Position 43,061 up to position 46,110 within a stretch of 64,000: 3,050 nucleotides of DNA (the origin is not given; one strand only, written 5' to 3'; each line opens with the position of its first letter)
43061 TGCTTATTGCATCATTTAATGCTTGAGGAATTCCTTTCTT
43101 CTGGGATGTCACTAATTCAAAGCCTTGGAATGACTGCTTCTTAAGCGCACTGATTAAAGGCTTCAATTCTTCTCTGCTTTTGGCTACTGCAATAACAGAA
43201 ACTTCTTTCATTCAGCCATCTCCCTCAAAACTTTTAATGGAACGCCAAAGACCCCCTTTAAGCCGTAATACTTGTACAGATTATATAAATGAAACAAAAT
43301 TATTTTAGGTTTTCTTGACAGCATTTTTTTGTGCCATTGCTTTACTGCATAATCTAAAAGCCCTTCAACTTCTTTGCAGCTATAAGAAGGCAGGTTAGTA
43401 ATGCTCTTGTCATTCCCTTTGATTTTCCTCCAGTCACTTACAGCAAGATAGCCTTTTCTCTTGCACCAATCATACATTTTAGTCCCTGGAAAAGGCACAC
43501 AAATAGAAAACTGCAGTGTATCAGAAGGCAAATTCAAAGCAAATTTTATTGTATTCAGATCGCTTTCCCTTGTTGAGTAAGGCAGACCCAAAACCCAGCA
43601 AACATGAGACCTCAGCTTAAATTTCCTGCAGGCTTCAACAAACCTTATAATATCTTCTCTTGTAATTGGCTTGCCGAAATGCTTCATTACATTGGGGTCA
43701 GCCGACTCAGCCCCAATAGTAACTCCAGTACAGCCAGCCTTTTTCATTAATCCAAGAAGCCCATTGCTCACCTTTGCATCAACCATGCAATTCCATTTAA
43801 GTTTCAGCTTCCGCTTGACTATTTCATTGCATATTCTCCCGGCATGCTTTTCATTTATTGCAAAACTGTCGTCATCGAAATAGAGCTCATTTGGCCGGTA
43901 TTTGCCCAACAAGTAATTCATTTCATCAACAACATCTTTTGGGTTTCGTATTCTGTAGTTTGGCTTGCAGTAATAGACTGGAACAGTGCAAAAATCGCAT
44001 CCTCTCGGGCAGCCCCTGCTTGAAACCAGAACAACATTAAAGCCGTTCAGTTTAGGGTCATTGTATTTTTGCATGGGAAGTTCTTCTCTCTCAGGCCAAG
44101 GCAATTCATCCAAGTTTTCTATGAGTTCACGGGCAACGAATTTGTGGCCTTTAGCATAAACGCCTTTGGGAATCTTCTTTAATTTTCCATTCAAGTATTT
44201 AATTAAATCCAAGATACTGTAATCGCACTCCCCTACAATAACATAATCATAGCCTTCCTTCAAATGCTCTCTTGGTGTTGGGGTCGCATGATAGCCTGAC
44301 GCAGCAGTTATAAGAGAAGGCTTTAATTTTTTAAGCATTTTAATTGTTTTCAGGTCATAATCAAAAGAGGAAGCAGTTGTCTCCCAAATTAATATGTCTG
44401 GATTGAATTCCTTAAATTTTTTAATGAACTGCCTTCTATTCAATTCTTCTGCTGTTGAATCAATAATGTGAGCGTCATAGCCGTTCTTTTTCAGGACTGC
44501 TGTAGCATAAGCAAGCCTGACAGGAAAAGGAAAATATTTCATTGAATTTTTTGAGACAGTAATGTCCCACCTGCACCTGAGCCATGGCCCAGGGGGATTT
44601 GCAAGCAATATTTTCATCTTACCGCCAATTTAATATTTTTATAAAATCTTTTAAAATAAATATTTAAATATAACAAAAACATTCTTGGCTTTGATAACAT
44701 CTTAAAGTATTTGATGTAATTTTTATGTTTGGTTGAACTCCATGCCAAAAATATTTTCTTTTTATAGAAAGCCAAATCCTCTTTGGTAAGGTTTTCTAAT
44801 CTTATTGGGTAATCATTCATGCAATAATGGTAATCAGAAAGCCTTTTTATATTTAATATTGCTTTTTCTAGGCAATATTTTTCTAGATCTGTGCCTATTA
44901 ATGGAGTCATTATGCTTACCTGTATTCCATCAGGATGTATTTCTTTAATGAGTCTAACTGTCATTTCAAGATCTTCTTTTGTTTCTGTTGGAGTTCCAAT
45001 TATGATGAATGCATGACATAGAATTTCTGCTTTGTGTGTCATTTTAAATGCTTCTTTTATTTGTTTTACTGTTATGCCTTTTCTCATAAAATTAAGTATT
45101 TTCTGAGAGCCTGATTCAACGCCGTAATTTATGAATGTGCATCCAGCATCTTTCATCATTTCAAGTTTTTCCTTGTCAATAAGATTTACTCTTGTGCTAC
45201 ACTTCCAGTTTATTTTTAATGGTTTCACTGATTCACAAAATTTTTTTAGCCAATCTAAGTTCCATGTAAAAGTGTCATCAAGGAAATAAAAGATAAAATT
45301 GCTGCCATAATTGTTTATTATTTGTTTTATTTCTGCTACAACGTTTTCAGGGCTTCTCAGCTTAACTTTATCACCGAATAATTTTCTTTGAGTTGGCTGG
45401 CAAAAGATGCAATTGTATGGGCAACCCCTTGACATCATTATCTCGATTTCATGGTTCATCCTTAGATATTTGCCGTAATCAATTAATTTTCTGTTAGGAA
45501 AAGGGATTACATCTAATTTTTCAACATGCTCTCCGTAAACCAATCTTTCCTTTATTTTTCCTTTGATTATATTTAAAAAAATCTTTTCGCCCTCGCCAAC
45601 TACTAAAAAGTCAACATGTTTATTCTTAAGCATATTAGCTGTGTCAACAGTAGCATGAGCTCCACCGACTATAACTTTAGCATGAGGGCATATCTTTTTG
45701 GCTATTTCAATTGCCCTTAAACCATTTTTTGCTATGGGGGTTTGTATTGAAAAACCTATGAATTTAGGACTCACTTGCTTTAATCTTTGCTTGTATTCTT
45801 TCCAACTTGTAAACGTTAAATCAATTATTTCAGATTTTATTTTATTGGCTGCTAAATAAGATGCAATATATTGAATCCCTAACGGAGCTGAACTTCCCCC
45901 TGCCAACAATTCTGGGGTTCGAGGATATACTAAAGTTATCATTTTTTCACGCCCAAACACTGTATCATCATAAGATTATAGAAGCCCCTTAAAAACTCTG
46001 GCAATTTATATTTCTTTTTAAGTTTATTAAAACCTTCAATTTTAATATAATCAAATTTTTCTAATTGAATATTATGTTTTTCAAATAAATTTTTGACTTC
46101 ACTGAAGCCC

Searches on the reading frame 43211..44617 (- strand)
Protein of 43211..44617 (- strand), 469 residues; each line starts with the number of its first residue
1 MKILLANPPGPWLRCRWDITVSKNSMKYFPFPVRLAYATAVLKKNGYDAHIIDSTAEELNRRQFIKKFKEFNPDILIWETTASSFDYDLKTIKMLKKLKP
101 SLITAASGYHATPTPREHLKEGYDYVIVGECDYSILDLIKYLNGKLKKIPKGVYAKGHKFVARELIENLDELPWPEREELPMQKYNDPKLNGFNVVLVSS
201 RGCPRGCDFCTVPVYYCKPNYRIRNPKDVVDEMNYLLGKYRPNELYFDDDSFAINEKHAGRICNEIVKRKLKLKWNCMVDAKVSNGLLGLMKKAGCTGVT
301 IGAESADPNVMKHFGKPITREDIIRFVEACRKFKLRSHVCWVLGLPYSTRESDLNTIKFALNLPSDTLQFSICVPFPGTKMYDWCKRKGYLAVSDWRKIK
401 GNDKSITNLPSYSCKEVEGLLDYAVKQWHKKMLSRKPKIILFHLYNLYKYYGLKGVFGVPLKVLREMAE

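Call 72: search_protein_families(library=pfam, proteins=[window:43211-44617:-], max_evalue=0.00001)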
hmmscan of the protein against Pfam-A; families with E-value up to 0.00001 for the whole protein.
window:43211-44617:- (469 aa): 2 families
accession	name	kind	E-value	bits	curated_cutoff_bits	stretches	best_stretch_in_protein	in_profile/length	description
PF04055.27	Radical_SAM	-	7.2e-14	52.7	29.5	1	198-358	2-164/166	Radical SAM superfamily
PF02310.24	B12-binding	-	1.4e-12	48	32.1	1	26-132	8-114/121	B12 binding domain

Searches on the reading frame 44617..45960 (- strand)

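Call 72: search_protein_families(library=pfam, proteins=[window:44617-45960:-], max_evalue=0.00001)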
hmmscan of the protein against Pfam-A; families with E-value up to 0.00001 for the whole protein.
window:44617-45960:- (448 aa): 2 families
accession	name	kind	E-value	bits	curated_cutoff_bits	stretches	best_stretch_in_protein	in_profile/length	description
PF04055.27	Radical_SAM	-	4.4e-26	92.5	29.5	1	176-338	3-166/166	Radical SAM superfamily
PF02310.24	B12-binding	-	1.7e-19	70.3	32.1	1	21-130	9-119/121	B12 binding domain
